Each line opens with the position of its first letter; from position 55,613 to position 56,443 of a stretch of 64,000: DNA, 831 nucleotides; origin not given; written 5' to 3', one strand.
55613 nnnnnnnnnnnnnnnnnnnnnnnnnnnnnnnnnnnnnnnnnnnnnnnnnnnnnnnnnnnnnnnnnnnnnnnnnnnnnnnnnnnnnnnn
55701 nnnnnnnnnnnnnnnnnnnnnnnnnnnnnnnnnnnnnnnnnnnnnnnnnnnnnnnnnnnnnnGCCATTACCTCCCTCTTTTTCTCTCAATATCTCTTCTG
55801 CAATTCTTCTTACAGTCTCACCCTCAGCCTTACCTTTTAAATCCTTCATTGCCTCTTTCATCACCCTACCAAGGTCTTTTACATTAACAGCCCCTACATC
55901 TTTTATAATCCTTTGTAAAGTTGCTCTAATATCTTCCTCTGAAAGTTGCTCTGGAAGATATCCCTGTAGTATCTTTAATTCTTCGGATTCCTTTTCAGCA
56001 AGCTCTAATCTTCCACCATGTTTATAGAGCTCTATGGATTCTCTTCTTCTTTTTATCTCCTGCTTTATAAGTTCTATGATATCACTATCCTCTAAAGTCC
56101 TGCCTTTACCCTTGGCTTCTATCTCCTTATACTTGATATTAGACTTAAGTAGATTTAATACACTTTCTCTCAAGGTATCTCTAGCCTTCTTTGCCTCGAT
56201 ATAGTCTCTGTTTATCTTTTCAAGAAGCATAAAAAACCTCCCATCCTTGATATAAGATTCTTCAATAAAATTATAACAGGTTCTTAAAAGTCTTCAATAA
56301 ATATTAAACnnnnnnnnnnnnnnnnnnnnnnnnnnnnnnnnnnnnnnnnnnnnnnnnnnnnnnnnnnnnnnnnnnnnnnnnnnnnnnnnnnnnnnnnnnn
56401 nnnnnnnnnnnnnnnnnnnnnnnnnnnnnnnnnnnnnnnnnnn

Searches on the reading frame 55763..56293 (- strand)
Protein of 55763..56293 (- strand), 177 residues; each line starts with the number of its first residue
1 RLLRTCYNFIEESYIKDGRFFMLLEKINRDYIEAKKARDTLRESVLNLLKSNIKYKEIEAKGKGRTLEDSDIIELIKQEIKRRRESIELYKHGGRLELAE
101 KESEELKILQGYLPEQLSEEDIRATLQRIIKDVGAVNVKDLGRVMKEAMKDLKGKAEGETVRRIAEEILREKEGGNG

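Call 52: search_protein_families(library=pfam, proteins=[window:55763-56293:-], max_evalue=0.01)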
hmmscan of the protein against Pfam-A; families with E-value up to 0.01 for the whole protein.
window:55763-56293:- (177 aa): 2 families
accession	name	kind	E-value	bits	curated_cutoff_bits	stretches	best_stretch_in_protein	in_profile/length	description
PF09424.15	YqeY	-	9.4e-41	139.7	27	1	25-167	2-141/143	Yqey-like protein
PF02637.23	GatB_Yqey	-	6.9e-05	23.2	27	0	10-94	35-116/148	GatB domain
